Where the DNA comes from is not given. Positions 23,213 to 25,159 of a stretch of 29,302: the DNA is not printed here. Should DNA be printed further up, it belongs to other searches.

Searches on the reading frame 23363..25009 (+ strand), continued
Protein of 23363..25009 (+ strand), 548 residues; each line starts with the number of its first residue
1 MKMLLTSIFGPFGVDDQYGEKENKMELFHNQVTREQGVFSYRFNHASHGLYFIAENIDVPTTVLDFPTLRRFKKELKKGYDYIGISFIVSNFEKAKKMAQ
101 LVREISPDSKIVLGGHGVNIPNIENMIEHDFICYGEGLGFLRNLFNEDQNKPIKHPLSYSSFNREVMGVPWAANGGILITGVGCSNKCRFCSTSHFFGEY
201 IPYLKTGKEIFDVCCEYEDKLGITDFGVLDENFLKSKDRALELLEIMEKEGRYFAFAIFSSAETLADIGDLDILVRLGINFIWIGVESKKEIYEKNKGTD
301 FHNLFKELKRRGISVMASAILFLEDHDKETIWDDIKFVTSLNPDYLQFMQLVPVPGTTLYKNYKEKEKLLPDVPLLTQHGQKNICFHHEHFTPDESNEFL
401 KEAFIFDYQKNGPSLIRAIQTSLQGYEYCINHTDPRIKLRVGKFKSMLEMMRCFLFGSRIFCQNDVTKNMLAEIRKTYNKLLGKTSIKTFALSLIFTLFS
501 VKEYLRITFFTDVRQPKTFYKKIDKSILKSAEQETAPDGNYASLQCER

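Call 91: find_encoding_contigs(protein=P0003, flank=8000, max_places=3)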
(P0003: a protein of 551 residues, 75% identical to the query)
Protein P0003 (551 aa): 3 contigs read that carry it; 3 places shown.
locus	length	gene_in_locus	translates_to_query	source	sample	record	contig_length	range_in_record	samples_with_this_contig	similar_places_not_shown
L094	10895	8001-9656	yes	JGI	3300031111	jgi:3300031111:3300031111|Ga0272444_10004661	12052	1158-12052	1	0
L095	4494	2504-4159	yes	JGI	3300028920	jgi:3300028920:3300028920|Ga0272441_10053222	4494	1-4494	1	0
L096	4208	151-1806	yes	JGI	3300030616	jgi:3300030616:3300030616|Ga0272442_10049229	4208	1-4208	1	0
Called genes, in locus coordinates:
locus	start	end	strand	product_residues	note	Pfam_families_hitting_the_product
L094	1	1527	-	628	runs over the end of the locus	PF13522:GATase_6, PF13537:GATase_7, PF00733:Asn_synthase, PF06508:QueC (weak)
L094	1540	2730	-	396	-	PF04055:Radical_SAM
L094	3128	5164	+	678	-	PF00456:Transketolase_N, PF02779:Transket_pyr, PF02780:Transketolase_C (weak), PF22613:Transketolase_C_1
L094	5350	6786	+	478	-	-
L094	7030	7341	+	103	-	PF14076:DUF4258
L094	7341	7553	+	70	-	-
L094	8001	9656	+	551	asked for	PF02310:B12-binding (weak), PF04055:Radical_SAM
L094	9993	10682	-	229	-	PF01177:Asp_Glu_race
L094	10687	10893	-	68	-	?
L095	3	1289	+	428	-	?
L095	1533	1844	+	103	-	PF14076:DUF4258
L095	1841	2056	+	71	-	-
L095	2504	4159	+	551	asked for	PF02310:B12-binding (weak), PF04055:Radical_SAM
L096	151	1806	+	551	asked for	PF02310:B12-binding (weak), PF04055:Radical_SAM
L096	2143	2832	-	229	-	PF01177:Asp_Glu_race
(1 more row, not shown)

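Call 105: search_protein_families(library=pfam, alignment_id=A10, max_evalue=0.00001)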
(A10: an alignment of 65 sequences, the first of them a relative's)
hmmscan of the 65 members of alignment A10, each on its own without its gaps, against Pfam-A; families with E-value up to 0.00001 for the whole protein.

A. member 1, L005:11662-12723:+ (354 aa): 1 family
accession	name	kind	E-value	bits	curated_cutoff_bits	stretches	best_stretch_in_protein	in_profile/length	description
PF00149.33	Metallophos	-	2.5e-09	38.3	21.5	1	131-286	1-190/191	Calcineurin-like phosphoesterase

B. families by the number of members that match (of 65 scanned): 65 families (the first 25 are shown)
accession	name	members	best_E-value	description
PF00512.31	HisKA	14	3e-15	His Kinase A (phospho-acceptor) domain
PF02518.31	HATPase_c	13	3.7e-23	Histidine kinase-, DNA gyrase B-, and HSP90-like ATPase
PF00072.30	Response_reg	3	1.6e-26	Response regulator receiver domain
PF08447.18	PAS_3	3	5.4e-26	PAS fold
PF13426.13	PAS_9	3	5.7e-20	PAS domain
PF10294.15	Methyltransf_16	3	9.3e-12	Lysine methyltransferase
PF00270.35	DEAD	2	5.3e-48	DEAD/DEAH box helicase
PF00271.37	Helicase_C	2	9.4e-37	Helicase conserved C-terminal domain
PF00884.28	Sulfatase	2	1.3e-25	Sulfatase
PF01206.22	TusA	2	1.7e-18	Sulfurtransferase TusA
PF00989.32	PAS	2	2.6e-16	PAS fold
PF13188.13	PAS_8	2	4.6e-11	PAS domain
PF13649.12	Methyltransf_25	2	4.3e-07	Methyltransferase domain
PF10459.15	Peptidase_S46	1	4.7e-164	Peptidase S46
PF00120.29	Gln-synt_C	1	6.7e-70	Glutamine synthetase, catalytic domain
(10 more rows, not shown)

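Call 106: search_protein_families(library=pfam, alignment_id=A9, max_evalue=0.00001)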
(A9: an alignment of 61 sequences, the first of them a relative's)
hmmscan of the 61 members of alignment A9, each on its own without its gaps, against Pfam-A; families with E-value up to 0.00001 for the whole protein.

A. member 1, L005:7917-9668:+ (584 aa): 1 family
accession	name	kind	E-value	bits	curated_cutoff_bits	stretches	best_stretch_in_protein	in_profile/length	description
PF13385.13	Laminin_G_3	-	6.4e-21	75.5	27.6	1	94-238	2-150/151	Concanavalin A-like lectin/glucanases superfamily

B. families by the number of members that match (of 61 scanned): 77 families (the first 25 are shown)
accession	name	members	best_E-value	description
PF00072.30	Response_reg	4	1.4e-28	Response regulator receiver domain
PF00270.35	DEAD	3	1.9e-54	DEAD/DEAH box helicase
PF00271.37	Helicase_C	3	6.4e-34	Helicase conserved C-terminal domain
PF02518.31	HATPase_c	3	7.7e-26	Histidine kinase-, DNA gyrase B-, and HSP90-like ATPase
PF04851.21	ResIII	3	1.3e-11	Type III restriction enzyme, res subunit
PF07690.21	MFS_1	2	2.9e-49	Major Facilitator Superfamily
PF00486.34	Trans_reg_C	2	1.6e-17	Transcriptional regulatory protein, C terminal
PF00149.33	Metallophos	2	1.1e-14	Calcineurin-like phosphoesterase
PF00512.31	HisKA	2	1.1e-10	His Kinase A (phospho-acceptor) domain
PF13604.12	AAA_30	2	5.1e-07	AAA domain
PF13245.12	AAA_19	2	2.3e-06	AAA domain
PF00171.27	Aldedh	1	9.9e-132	Aldehyde dehydrogenase family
PF00118.29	Cpn60_TCP1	1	3.8e-79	TCP-1/cpn60 chaperonin family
PF12796.13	Ank_2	1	9.2e-69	Ankyrin repeats (3 copies)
PF00023.36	Ank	1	1.2e-67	Ankyrin repeat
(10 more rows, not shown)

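Call 109: list_cluster_members(proteins=[window:23363-25006:+, window:22274-23077:+, window:21640-22095:+])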
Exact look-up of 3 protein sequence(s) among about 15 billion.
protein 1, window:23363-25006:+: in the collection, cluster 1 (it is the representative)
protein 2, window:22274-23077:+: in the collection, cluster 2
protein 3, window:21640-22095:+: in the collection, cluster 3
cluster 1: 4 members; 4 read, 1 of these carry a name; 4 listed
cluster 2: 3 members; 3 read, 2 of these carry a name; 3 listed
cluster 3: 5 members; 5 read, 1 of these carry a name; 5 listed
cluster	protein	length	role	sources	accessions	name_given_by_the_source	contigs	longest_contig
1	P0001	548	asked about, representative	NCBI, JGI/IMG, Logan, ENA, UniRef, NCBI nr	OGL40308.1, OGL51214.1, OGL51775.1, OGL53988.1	MAG: radical SAM protein [Candidatus Schekmanbacteria bacterium ... | Radical SAM protein n=1 Tax=Candidatus Schekmanbacteria bacterium ... | MAG: radical SAM protein [Candidatus Schekmanbacteria bacterium GWA2_38_9]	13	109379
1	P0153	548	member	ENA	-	-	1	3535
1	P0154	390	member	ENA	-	-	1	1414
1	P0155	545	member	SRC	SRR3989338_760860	-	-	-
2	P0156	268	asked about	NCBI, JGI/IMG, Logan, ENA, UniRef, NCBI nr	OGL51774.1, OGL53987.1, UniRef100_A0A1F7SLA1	MAG: hypothetical protein A3H37_12070 [Candidatus Schekmanbacteria bacterium ... | Xylose isomerase-like TIM barrel domain-containing protein n=1 Tax=Candidatus ...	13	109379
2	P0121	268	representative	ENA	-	-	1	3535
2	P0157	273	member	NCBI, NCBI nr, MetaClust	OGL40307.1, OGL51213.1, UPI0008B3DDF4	MAG: hypothetical protein A3C43_07530 [Candidatus Schekmanbacteria bacterium ... | MAG: hypothetical protein A2043_11015 [Candidatus Schekmanbacteria bacterium GWA2_38_9] | status=active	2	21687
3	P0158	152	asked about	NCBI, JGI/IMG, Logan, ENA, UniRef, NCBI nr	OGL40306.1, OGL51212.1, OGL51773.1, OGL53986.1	MAG: hypothetical protein A3C43_07525 [Candidatus Schekmanbacteria bacterium ... | Uncharacterized protein n=1 Tax=Candidatus Schekmanbacteria bacterium ... | MAG: hypothetical protein A2043_11010 [Candidatus Schekmanbacteria bacterium GWA2_38_9]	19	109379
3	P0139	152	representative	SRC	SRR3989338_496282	-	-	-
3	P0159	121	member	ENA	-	-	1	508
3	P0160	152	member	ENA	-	-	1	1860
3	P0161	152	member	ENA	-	-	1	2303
